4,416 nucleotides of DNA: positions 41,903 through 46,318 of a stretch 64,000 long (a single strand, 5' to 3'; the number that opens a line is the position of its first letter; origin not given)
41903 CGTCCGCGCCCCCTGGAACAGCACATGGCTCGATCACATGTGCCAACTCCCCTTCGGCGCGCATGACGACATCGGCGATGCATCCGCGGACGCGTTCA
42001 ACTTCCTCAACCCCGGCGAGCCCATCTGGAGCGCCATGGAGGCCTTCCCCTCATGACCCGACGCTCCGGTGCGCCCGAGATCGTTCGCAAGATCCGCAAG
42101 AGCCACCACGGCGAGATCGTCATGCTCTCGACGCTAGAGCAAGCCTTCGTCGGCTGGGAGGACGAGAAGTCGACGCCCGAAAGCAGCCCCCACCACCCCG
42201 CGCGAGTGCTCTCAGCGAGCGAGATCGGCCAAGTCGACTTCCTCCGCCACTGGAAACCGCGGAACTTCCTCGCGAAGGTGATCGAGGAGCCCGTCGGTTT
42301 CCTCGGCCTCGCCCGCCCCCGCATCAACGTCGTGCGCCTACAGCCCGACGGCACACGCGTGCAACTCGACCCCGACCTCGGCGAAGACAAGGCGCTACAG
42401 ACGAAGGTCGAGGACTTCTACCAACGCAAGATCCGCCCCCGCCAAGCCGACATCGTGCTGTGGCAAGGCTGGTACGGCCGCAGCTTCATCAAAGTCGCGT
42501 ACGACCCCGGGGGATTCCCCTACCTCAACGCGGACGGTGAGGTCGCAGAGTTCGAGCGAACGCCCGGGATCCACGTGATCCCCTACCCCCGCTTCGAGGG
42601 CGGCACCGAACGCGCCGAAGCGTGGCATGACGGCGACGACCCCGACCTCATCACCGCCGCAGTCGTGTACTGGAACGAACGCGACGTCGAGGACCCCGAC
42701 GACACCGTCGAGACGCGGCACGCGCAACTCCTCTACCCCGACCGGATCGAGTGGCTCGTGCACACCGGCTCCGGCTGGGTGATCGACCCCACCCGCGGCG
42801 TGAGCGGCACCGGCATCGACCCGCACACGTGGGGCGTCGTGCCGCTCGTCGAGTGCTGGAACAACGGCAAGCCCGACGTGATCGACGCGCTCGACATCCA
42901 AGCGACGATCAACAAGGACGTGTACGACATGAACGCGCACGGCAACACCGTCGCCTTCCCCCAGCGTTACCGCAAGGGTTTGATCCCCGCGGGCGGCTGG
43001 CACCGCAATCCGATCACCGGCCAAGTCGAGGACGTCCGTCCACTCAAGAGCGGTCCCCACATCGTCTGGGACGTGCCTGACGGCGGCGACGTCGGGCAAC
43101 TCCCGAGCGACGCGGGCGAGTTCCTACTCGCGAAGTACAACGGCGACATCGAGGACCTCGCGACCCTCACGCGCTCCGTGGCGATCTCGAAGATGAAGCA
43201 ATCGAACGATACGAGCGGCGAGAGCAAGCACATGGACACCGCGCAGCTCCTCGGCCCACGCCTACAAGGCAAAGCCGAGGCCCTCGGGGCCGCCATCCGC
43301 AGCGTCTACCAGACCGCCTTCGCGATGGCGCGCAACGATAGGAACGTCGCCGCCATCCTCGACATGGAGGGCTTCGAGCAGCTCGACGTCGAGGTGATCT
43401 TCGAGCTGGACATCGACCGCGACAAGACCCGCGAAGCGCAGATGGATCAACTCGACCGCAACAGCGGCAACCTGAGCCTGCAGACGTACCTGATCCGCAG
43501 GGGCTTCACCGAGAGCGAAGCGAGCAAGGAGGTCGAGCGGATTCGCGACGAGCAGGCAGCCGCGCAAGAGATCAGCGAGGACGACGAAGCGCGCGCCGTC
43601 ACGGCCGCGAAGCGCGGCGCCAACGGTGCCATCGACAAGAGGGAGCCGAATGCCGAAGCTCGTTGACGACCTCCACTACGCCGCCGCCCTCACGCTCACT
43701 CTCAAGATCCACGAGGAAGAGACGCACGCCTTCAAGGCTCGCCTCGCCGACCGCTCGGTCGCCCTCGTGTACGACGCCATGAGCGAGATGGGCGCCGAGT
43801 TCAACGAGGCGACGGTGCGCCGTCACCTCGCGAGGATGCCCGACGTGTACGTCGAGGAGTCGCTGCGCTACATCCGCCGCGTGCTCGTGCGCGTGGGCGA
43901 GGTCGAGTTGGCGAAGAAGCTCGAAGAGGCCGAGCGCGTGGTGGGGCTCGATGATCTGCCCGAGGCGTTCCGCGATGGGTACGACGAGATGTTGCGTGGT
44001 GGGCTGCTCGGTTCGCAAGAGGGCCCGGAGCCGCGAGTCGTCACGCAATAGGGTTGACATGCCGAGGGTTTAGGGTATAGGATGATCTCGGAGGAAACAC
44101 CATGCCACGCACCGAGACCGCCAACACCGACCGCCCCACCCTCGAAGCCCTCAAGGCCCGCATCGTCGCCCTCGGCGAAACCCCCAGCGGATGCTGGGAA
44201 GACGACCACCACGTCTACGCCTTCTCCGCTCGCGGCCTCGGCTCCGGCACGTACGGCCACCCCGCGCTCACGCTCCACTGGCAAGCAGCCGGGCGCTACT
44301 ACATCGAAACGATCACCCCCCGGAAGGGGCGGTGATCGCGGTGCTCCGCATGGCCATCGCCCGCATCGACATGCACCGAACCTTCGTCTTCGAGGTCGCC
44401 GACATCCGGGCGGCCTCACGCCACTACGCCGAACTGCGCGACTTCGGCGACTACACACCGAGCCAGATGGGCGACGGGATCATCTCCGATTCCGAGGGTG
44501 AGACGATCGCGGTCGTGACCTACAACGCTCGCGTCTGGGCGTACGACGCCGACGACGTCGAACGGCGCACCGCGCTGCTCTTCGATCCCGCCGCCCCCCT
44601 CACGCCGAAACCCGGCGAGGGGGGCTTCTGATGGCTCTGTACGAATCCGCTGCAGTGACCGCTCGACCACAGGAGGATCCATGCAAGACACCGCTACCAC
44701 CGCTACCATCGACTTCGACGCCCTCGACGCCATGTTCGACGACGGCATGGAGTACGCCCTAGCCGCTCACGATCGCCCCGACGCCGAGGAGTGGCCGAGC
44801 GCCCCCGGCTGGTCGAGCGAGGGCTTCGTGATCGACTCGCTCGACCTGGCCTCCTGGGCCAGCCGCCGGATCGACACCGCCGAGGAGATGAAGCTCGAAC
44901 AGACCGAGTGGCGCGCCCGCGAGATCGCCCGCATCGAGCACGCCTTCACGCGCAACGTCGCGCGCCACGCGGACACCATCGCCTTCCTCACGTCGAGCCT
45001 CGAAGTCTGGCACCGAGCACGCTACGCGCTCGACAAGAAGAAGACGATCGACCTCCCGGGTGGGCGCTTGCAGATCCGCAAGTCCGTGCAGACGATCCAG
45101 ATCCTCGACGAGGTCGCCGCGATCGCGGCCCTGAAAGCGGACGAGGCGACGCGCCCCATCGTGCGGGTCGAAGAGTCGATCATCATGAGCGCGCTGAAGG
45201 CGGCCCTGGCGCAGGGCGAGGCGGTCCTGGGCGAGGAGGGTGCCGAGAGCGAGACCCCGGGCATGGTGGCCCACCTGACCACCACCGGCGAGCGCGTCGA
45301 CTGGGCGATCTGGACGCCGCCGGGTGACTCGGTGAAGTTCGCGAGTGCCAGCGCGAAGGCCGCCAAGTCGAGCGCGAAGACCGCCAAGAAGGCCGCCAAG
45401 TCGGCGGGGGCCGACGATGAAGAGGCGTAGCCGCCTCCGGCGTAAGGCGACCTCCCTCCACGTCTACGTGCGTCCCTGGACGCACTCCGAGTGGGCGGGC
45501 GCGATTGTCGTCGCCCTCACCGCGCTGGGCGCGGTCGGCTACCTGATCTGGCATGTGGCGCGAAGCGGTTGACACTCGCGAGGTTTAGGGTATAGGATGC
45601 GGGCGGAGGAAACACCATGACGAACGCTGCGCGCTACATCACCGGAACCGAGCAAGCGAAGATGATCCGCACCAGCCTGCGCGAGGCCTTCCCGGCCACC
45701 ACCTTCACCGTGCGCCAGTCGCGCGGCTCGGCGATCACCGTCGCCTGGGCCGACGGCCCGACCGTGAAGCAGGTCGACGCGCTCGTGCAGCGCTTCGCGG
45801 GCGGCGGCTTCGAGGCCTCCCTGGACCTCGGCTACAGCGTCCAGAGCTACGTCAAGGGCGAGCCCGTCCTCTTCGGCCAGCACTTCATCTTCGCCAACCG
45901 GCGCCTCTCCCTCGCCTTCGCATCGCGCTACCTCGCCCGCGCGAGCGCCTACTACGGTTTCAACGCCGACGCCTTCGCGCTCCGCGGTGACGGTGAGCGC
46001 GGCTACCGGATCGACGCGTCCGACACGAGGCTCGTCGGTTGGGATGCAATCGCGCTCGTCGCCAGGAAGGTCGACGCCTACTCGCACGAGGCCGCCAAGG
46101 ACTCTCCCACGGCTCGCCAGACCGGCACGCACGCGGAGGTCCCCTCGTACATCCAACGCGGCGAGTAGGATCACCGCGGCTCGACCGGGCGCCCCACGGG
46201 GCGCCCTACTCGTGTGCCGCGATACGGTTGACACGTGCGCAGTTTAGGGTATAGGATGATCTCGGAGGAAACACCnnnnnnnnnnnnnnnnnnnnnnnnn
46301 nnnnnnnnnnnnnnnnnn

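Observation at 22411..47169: Nine copies of a ~62-bp promoter-plus-RBS cassette drive all accessory genes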

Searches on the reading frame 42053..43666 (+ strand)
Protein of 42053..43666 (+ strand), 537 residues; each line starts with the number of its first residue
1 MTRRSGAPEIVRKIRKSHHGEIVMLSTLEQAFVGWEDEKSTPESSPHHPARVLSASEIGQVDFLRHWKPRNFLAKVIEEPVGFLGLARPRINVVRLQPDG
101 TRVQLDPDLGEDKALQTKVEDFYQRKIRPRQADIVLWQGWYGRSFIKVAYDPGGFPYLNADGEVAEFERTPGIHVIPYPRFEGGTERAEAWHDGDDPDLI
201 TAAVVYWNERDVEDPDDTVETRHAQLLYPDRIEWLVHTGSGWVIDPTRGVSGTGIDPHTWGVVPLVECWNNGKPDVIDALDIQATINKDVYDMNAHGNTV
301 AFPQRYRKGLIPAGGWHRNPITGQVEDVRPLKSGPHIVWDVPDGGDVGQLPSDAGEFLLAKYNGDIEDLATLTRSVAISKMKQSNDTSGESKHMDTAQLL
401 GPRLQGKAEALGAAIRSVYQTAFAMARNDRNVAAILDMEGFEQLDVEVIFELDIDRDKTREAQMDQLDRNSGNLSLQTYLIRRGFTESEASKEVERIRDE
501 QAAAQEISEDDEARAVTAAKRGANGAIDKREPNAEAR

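Call 9: search_protein_families(library=pfam, proteins=[window:42053-43666:+])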
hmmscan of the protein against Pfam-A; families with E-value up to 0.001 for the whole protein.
window:42053-43666:+ (537 aa): 1 family
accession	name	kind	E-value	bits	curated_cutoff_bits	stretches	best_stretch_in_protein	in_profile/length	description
PF05133.19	SPP1_portal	-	4e-09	36.4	25.5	1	191-506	129-415/416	Phage portal protein, SPP1 Gp6-like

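Call 20: find_homologous_proteins(query=window:42053-43666:+)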
Query window:42053-43666:+ (537 aa): 15 proteins with E <= 0.001 among 8000 candidates.
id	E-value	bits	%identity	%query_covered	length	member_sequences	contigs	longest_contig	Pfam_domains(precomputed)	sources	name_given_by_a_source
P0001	0.0e+0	1235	100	100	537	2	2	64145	PF05133.20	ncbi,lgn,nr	ncbi:MAG: phage portal protein [Trueperaceae bacterium]|nr:phage portal protein [Trueperaceae bacter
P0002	1.1e-294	996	81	94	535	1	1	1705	PF05133.20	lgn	-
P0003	4.1e-206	704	61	94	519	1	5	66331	-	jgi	jgi:hypothetical protein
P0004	1.3e-204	699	60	94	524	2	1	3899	PF05133.20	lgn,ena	-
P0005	2.0e-204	698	60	93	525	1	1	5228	PF05133.20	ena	-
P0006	1.6e-203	695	59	96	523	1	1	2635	PF05133.20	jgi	jgi:hypothetical protein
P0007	4.9e-202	690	59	93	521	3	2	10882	-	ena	-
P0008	6.2e-201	687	60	95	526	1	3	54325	-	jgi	jgi:hypothetical protein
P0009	2.2e-195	669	58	90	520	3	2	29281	-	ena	-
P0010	2.8e-195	668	60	92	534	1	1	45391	-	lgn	-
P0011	6.9e-192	657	59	92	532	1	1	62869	-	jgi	jgi:hypothetical protein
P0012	1.7e-161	557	50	95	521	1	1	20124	-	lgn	-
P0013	2.8e-159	549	49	98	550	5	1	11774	PF05133.20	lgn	-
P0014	2.4e-127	444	45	96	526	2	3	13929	-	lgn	-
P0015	1.4e-125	438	44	96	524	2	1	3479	-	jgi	jgi:hypothetical protein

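Call 21: find_encoding_contigs(protein=P0003, flank=10000, max_places=3)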
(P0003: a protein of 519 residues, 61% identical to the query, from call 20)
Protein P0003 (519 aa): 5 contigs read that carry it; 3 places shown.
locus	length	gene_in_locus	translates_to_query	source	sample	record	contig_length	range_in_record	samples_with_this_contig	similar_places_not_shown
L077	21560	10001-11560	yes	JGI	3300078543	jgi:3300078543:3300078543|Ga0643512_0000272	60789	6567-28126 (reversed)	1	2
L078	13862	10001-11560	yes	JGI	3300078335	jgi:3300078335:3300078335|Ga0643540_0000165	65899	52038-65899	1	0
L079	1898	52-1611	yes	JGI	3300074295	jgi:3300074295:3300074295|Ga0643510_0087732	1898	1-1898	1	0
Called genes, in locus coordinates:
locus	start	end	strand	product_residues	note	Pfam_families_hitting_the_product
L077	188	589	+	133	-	-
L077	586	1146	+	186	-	-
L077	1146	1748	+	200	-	-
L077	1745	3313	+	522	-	-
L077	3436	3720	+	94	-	PF24243:Phage_tail_C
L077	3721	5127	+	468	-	-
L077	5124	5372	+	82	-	-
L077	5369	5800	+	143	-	-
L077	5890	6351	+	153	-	-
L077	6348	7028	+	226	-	-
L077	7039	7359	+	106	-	-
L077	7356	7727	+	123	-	-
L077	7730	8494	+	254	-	-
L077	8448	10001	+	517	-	PF17289:Terminase_6C (weak)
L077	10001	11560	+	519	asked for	-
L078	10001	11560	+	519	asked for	-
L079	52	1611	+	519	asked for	-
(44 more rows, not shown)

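Call 22: find_encoding_contigs(protein=P0011, flank=10000, max_places=2)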
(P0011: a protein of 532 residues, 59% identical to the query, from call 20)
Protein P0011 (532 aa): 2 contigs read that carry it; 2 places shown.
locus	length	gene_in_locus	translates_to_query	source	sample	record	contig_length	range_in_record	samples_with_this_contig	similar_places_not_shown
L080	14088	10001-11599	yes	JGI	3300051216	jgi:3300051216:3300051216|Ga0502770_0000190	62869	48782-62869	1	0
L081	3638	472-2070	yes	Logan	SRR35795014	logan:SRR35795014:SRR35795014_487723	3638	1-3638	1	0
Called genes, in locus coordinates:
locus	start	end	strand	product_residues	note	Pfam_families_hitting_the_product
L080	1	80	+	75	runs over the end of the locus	-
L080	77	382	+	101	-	-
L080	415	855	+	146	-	PF03819:MazG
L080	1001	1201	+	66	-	-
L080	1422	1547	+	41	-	-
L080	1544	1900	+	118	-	-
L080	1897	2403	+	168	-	-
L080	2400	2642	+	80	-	-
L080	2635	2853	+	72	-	-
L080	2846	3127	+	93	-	-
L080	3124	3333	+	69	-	-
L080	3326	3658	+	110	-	-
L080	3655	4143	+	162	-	-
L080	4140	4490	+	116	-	-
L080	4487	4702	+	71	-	-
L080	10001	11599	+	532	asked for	-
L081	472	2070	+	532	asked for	-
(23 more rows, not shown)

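Call 25: find_encoding_contigs(protein=P0008, flank=10000, max_places=2)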
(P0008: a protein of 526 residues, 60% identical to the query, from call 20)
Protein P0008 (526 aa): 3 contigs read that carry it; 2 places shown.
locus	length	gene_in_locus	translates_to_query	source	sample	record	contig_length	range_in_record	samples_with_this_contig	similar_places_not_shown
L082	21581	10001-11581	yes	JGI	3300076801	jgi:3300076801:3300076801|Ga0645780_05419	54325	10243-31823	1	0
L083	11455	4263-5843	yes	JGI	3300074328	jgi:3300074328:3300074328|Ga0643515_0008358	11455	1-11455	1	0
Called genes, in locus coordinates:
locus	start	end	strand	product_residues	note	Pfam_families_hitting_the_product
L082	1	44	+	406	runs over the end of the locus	-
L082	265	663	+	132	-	-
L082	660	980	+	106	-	-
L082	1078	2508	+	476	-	-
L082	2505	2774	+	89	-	-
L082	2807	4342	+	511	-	-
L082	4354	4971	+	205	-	-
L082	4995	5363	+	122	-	-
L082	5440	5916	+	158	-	-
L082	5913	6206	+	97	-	-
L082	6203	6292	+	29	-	-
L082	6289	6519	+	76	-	-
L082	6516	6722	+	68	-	-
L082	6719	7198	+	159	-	PF18907:DUF5662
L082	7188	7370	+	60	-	-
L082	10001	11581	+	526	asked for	-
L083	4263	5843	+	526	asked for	-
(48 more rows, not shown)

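Call 26: find_encoding_contigs(protein=P0010, flank=10000, max_places=2)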
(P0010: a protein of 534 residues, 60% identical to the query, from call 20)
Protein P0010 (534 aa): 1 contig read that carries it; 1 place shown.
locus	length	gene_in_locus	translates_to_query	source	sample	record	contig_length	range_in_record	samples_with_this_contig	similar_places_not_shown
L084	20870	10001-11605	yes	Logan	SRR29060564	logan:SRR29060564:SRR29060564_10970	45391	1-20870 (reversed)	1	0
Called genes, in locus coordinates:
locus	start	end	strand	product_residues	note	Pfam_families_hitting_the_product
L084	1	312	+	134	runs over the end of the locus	-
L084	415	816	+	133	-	-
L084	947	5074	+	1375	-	PF17957:Big_7 (weak)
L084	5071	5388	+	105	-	-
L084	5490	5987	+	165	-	-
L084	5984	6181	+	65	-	-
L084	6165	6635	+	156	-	-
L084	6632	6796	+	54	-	-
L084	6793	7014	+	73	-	-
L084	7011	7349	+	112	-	-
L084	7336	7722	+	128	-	-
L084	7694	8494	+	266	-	-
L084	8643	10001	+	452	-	PF17289:Terminase_6C (weak)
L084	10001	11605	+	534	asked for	-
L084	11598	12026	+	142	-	-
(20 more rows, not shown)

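Call 28: find_related_loci(query=window:42053-43666:+, collection=viral_contigs, flank=10000)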
Query window:42053-43666:+ (537 aa) in viral_contigs; peptide patterns used: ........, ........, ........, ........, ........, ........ (x = any residue, [..] = any of these).
3 stretches matched a pattern, but none encodes a relative of the query by tblastn (E <= 1e-3).

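Call 80: find_encoding_contigs(protein=P0012, flank=10000, max_places=1)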
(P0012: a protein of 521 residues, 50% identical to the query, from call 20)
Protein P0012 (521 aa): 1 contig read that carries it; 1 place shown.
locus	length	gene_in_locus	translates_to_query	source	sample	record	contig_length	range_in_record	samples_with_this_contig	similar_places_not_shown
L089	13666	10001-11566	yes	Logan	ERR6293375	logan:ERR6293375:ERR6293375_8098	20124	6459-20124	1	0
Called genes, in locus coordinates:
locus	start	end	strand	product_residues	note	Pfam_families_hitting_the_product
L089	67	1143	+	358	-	-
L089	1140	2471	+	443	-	PF00772:DnaB, PF03796:DnaB_C, PF13481:AAA_25, PF06745:ATPase (weak)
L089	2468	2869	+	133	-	PF05866:RusA (weak)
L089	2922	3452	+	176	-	-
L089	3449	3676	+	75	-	-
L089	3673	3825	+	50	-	-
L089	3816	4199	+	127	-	-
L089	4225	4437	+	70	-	-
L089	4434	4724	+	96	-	-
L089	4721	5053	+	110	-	-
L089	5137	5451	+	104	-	-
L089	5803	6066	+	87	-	-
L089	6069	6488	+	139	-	-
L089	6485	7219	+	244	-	-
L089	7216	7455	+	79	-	-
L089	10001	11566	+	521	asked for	-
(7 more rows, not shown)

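Call 81: find_encoding_contigs(protein=P0014, flank=10000, max_places=1)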
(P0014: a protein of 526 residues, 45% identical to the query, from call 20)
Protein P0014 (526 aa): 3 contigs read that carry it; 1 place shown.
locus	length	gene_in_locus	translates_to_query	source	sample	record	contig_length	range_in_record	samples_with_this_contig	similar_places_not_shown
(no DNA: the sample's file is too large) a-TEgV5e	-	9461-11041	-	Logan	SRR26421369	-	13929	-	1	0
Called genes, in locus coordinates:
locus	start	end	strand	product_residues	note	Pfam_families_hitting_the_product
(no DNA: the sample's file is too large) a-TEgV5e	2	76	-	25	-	?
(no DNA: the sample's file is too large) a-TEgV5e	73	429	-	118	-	-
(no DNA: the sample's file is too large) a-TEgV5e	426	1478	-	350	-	-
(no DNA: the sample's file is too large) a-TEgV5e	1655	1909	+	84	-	-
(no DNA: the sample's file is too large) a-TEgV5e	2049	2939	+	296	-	-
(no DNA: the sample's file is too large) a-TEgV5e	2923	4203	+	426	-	PF00772:DnaB, PF13481:AAA_25, PF03796:DnaB_C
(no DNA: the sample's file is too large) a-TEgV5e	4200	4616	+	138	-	PF05866:RusA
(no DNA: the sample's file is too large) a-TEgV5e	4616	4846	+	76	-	-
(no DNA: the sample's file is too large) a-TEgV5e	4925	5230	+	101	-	-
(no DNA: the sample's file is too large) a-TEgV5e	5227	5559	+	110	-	-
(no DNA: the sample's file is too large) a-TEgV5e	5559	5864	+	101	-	-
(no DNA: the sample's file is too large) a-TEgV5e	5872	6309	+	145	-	-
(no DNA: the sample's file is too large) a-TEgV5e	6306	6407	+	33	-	-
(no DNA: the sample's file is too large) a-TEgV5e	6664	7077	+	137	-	-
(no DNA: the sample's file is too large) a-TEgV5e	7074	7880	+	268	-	-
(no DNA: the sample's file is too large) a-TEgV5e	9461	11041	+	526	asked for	-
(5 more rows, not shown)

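Call 82: find_encoding_contigs(protein=P0009, flank=10000, max_places=1)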
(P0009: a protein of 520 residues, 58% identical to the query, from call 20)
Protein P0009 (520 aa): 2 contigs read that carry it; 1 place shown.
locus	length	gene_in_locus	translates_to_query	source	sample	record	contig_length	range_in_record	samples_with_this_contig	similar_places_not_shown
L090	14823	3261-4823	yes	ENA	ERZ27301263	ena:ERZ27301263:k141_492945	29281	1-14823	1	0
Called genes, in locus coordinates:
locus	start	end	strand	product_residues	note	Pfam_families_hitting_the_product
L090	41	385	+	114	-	-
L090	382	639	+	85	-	-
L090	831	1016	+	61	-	-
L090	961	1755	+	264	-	-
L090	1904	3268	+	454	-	PF17289:Terminase_6C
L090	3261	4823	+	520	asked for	-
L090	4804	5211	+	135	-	-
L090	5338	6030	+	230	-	-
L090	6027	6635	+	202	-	-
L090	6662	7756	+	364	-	-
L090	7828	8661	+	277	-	PF08401:ArdcN, PF06114:Peptidase_M78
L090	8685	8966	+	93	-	-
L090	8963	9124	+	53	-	-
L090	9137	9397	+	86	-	-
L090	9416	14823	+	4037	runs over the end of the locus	-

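Call 99: find_related_loci(query=A3, collection=viral_contigs, flank=10000)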
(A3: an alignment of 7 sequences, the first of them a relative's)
Query A3 (537 aa) in viral_contigs; peptide patterns used: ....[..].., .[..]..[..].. (x = any residue, [..] = any of these).
79 stretches matched a pattern, but none encodes a relative of the query by tblastn (E <= 1e-3).

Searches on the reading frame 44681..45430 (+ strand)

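Call 10: search_protein_families(library=pfam, proteins=[window:44681-45430:+], max_evalue=0.01)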
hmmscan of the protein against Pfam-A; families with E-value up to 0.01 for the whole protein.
window:44681-45430:+ (249 aa): 1 family
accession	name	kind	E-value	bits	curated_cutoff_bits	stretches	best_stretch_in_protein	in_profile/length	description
PF07352.17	Phage_Mu_Gam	-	1.2e-12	48.5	28.3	1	57-184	4-136/149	Bacteriophage Mu Gam like protein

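Call 58: search_protein_families(library=phrogs, proteins=[window:44681-45430:+], max_evalue=0.01)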
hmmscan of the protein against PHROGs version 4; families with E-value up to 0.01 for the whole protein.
window:44681-45430:+ (249 aa): 2 families
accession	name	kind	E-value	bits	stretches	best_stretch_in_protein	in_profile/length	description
phrog_2205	-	DNA, RNA and nucleotide metabolism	1.9e-19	70.7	1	46-178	21-152/183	Mu Gam-like end protection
phrog_491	-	DNA, RNA and nucleotide metabolism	1.9e-06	28.6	1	64-174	28-142/176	Mu Gam-like end protection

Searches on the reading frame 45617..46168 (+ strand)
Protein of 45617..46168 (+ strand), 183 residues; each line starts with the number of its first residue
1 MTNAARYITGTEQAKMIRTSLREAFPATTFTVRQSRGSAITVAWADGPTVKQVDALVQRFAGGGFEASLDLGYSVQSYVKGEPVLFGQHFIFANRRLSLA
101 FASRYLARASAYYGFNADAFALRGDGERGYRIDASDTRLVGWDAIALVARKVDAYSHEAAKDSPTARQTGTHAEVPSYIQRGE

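Call 10: search_protein_families(library=pfam, proteins=[window:45617-46168:+], max_evalue=0.01)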
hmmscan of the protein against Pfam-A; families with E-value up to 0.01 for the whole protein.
window:45617-46168:+ (183 aa): 1 family
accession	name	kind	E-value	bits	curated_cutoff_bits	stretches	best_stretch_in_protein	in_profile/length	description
PF18847.6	LPD29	-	8e-18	65.4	27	1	9-97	2-92/93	Large polyvalent protein associated domain 29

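Call 12: search_protein_families(library=phrogs, proteins=[window:45617-46168:+], max_evalue=0.001)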
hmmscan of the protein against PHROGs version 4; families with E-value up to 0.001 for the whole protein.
window:45617-46168:+ (183 aa): 1 family
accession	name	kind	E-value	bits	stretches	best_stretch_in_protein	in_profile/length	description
phrog_15549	-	unknown function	1e-18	68.7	1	3-102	5-106/172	-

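Call 96: search_protein_families(library=ncbifam, proteins=[window:45617-46168:+], max_evalue=0.01)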
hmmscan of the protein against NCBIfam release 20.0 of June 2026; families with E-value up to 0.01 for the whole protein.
window:45617-46168:+ (183 aa): 0 families
